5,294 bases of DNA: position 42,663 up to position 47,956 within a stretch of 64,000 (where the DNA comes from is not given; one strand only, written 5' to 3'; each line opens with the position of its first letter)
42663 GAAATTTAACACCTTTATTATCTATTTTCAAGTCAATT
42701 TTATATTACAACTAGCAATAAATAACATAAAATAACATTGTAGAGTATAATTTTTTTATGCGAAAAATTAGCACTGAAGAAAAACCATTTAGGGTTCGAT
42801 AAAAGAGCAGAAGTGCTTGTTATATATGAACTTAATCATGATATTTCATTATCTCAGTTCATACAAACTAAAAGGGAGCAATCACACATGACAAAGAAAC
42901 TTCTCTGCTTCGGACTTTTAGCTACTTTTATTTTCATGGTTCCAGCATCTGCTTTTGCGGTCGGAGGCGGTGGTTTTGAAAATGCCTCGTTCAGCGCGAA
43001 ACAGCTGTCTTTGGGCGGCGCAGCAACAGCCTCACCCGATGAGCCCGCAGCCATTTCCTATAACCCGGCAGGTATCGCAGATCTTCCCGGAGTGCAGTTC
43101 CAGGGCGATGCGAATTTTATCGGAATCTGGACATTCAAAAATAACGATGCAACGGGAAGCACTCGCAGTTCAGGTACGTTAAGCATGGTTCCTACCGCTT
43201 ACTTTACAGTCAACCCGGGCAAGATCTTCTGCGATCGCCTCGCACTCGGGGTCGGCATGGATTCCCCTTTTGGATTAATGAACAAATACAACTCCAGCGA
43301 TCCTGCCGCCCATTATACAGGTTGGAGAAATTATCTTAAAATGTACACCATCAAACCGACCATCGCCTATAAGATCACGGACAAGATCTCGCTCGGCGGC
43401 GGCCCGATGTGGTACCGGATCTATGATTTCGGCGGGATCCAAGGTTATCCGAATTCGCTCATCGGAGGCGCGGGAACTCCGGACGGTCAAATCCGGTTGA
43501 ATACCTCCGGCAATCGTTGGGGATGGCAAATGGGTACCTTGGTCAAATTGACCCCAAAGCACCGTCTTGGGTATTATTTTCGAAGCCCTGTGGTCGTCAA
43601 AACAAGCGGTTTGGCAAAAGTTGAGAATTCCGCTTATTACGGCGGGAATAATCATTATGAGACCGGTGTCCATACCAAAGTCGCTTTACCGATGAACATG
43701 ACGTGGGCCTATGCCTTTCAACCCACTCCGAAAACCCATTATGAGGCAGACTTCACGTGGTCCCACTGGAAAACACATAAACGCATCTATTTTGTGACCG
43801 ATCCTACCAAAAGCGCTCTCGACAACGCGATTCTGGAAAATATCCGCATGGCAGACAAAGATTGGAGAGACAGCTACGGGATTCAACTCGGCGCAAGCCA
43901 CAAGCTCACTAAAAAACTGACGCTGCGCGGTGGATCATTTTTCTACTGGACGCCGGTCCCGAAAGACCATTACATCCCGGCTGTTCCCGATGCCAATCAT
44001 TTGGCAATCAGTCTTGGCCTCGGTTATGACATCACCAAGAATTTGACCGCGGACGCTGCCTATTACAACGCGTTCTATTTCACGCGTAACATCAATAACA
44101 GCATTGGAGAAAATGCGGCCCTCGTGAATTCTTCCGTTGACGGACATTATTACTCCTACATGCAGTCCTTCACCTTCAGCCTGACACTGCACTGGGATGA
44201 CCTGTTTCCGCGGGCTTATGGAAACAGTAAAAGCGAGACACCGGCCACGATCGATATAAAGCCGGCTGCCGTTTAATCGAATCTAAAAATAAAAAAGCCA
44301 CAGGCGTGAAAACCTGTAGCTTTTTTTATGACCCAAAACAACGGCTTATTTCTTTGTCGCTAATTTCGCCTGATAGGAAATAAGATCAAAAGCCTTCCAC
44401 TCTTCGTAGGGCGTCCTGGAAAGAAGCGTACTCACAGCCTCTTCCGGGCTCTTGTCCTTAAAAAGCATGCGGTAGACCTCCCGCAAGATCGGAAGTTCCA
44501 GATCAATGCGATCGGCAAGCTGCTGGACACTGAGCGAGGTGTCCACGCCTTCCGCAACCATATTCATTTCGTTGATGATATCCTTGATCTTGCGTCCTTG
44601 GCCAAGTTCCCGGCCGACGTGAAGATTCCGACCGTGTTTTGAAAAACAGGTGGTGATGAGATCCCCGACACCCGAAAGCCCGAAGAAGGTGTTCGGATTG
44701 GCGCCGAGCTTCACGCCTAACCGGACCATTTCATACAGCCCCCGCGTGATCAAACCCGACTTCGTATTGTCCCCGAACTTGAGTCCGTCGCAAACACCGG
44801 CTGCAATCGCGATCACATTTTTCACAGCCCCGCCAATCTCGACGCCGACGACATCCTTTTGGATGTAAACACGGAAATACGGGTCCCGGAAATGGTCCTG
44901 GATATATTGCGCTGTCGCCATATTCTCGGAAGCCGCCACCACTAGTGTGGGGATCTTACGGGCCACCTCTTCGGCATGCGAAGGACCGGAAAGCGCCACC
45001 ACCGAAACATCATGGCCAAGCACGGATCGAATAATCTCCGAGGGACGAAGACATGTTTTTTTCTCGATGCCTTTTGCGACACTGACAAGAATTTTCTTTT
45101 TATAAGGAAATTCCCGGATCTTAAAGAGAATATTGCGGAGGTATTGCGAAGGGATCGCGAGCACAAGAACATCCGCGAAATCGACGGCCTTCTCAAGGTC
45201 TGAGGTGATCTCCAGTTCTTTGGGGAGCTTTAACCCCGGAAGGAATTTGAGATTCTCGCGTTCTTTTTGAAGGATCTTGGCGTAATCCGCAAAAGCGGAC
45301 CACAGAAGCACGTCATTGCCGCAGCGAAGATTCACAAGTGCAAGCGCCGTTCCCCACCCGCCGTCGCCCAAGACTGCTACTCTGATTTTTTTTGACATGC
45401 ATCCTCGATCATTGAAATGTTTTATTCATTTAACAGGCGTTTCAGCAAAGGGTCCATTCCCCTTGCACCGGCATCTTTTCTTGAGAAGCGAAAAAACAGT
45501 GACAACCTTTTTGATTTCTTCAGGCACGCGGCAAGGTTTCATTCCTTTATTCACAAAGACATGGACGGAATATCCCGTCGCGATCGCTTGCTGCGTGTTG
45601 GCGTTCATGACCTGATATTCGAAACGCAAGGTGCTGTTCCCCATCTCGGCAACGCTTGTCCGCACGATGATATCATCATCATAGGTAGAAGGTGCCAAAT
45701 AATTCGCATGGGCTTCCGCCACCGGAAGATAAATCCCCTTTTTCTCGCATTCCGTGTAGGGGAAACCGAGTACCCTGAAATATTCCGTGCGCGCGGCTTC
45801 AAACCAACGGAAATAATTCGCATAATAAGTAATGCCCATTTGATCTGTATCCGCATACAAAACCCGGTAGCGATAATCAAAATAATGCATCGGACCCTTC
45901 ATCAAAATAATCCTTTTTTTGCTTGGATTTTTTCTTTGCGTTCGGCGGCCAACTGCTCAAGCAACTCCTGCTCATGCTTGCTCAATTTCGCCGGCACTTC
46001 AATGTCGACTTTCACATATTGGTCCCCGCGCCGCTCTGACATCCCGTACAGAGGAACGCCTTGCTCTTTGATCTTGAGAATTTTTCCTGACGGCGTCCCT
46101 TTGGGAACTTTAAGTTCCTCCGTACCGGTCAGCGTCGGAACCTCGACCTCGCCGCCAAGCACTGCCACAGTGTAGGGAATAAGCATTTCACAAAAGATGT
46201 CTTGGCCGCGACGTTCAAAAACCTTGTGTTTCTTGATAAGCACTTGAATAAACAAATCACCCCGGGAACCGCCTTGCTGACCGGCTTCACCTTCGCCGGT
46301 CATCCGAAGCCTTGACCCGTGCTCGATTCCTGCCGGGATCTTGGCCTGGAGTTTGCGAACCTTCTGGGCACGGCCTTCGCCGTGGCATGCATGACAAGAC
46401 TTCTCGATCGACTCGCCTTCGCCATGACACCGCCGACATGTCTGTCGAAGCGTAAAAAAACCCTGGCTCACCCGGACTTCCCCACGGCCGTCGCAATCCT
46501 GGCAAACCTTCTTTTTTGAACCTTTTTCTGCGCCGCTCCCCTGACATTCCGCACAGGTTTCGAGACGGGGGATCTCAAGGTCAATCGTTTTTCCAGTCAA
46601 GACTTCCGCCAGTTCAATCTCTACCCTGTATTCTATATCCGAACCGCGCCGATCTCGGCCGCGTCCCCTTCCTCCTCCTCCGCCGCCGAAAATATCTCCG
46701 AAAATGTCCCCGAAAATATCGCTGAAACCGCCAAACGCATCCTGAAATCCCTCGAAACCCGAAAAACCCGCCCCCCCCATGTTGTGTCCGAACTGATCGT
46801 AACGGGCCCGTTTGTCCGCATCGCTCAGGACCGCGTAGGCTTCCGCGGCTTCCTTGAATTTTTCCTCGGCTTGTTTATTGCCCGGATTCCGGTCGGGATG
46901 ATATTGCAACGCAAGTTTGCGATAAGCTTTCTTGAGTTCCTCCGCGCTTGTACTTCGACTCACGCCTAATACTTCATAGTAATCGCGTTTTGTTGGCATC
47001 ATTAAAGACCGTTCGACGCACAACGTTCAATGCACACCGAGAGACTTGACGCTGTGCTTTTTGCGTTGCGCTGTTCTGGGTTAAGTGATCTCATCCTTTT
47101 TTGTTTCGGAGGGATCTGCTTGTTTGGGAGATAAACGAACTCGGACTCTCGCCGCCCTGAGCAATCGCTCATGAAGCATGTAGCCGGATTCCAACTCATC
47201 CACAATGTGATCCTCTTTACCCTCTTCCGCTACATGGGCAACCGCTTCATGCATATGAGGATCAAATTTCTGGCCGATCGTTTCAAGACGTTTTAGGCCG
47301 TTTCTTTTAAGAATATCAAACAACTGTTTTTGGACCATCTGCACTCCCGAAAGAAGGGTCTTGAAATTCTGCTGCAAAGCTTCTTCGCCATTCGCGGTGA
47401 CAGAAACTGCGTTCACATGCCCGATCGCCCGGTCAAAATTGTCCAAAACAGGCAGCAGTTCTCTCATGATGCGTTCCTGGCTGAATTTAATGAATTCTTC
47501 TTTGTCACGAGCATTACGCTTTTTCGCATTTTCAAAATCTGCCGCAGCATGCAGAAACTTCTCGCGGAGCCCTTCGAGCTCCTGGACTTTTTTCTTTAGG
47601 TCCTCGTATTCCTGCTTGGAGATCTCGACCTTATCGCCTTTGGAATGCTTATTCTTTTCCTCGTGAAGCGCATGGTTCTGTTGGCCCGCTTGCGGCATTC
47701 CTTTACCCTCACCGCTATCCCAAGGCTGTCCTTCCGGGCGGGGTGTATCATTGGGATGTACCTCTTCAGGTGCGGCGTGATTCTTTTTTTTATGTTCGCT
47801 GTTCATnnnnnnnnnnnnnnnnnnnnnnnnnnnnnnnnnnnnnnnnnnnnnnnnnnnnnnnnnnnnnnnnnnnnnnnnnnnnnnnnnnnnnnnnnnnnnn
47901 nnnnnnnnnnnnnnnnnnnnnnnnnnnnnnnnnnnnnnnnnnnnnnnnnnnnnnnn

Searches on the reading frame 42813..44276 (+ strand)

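Call 16: search_protein_families(library=pfam, proteins=[window:42813-44276:+], max_evalue=0.001)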
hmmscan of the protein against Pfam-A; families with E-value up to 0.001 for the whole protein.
window:42813-44276:+ (487 aa): 1 family
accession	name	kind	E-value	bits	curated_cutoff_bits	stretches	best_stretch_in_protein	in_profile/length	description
PF03349.22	Toluene_X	-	5.9e-45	153.9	29.7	1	53-447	11-413/421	Outer membrane protein transport protein (OMPP1/FadL/TodX)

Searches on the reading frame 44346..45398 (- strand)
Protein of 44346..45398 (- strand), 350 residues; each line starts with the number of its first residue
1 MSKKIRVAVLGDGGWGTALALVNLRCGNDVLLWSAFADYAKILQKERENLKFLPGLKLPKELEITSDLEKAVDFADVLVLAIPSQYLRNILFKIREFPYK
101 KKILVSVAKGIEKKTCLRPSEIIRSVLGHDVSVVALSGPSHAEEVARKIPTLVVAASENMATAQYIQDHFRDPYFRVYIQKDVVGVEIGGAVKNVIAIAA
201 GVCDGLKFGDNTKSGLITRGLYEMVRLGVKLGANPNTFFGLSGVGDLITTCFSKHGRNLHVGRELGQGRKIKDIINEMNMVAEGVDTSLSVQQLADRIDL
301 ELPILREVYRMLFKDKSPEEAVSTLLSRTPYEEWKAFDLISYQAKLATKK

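Call 16: search_protein_families(library=pfam, proteins=[window:44346-45398:-], max_evalue=0.001)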
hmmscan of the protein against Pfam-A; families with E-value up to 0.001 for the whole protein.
window:44346-45398:- (350 aa): 4 families
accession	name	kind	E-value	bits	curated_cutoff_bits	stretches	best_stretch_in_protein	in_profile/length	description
PF07479.19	NAD_Gly3P_dh_C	-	3.4e-56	189.8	25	1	182-322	1-141/142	NAD-dependent glycerol-3-phosphate dehydrogenase C-terminus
PF01210.29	NAD_Gly3P_dh_N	-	3.6e-47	160.7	23.1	1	7-162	2-157/158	NAD-dependent glycerol-3-phosphate dehydrogenase N-terminus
PF20618.3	GPD_NAD_C_bact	-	4.7e-16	59.5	27.6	1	242-308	1-66/66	Bacterial GPD, NAD-dependent C-terminal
PF03807.23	F420_oxidored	-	1.6e-07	32.2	21.6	1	6-109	1-93/94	NADP oxidoreductase coenzyme F420-dependent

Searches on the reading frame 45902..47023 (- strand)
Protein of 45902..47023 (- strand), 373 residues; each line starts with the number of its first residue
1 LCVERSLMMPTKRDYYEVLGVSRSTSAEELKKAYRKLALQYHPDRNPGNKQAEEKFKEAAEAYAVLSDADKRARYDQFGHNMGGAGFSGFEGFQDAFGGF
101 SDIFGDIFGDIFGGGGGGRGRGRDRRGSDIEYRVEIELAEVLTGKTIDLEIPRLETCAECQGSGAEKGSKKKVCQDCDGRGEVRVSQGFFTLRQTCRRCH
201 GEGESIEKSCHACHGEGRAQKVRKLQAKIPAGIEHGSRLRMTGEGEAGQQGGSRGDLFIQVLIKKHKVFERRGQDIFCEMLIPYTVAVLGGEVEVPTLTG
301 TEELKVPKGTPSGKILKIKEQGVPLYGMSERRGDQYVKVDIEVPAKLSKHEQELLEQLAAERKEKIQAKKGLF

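Call 16: search_protein_families(library=pfam, proteins=[window:45902-47023:-], max_evalue=0.001)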
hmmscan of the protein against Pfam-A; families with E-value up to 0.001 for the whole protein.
window:45902-47023:- (373 aa): 3 families
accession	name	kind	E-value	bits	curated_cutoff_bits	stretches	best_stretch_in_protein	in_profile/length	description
PF01556.23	DnaJ_C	-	5.7e-47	160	26.6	1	130-344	1-152/152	DnaJ C terminal domain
PF00226.36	DnaJ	-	4.1e-28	97.7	27.8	1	14-76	1-63/63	DnaJ domain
PF00684.25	DnaJ_CXXCXGXG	-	3.3e-14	53.3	32.7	1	157-217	1-65/65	DnaJ central domain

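Call 59: list_cluster_members(proteins=[window:45905-47023:-, window:44349-45398:-, window:28739-42046:-, P0001, window:27235-28332:-])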
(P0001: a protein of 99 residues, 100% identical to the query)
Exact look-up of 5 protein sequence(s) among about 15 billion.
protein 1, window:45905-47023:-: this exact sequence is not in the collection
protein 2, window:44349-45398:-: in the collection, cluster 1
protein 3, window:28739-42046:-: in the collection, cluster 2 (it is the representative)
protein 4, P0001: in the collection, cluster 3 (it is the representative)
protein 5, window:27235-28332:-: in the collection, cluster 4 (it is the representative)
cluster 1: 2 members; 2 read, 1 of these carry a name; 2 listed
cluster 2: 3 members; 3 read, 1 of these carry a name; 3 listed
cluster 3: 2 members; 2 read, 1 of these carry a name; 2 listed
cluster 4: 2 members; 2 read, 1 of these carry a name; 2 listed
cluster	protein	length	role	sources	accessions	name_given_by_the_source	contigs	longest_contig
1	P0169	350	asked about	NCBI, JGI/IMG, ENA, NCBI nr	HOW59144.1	MAG TPA: NAD(P)H-dependent glycerol-3-phosphate dehydrogenase [Candidatus Omnitrophota ... | NAD(P)H-dependent glycerol-3-phosphate dehydrogenase [Candidatus Omnitrophota bacterium]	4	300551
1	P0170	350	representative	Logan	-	-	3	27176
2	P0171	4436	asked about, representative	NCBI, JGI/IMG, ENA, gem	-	-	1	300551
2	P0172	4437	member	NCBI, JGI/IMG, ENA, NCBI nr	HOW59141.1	MAG TPA: right-handed parallel beta-helix repeat-containing protein [Candidatus ... | right-handed parallel beta-helix repeat-containing protein [Candidatus Omnitrophota ...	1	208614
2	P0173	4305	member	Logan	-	-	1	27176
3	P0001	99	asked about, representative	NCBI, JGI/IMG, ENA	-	-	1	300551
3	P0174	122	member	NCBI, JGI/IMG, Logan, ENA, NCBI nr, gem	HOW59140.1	MAG TPA: hypothetical protein PLO78_05375 [Candidatus Omnitrophota bacterium] | hypothetical protein [Candidatus Omnitrophota bacterium]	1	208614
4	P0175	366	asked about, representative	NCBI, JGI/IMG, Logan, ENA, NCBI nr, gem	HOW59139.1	MAG TPA: tetratricopeptide repeat protein [Candidatus Omnitrophota bacterium] | tetratricopeptide repeat protein [Candidatus Omnitrophota bacterium]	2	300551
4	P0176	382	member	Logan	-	-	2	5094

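Call 90: find_encoding_contigs(protein=P0173, flank=10000, max_places=2)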
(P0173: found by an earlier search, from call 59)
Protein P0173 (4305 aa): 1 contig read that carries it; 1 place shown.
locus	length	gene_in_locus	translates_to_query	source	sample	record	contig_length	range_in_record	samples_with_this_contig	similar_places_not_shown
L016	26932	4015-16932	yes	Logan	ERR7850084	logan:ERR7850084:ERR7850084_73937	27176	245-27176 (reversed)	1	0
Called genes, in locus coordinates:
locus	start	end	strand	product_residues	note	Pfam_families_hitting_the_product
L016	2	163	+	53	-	?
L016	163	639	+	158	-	PF13279:4HBT_2, PF03061:4HBT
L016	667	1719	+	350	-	PF01210:NAD_Gly3P_dh_N, PF03807:F420_oxidored (weak), PF07479:NAD_Gly3P_dh_C, PF20618:GPD_NAD_C_bact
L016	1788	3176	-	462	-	PF03349:Toluene_X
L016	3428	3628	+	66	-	-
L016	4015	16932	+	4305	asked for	PF05048:NosD, PF13229:Beta_helix, PF15711:ILEI (weak)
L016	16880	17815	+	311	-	PF07719:TPR_2 (faint), PF13424:TPR_12 (faint), PF13428:TPR_14 (faint)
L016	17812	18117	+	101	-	-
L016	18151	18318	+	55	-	-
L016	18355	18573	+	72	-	PF01381:HTH_3 (weak)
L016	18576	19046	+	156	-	-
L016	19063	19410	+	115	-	-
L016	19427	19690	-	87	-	PF13560:HTH_31, PF01381:HTH_3 (weak)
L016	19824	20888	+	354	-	PF00356:LacI, PF00532:Peripla_BP_1, PF13377:Peripla_BP_3, PF13407:Peripla_BP_4 (faint)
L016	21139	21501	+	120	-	-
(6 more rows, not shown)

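Call 96: search_solved_structures(query=A8, max_evalue=10, show_alignments=1)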
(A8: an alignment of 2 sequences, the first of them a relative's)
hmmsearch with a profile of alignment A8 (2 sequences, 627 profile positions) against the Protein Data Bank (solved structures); distinct sequences matched with E-value up to 10: 0.

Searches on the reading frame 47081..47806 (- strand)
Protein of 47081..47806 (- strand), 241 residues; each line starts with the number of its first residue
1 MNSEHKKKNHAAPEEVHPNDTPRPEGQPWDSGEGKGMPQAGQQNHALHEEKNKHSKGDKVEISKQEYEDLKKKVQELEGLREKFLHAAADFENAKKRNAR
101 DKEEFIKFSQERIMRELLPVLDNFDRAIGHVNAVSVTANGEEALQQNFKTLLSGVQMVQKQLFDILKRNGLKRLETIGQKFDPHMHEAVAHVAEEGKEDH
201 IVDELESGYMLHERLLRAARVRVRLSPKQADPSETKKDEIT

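Call 16: search_protein_families(library=pfam, proteins=[window:47081-47806:-], max_evalue=0.001)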
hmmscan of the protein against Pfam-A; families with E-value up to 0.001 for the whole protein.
window:47081-47806:- (241 aa): 1 family
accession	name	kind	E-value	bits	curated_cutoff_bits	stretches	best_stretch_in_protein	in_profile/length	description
PF01025.24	GrpE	-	6.4e-43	146.7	25.8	1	50-223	3-163/165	GrpE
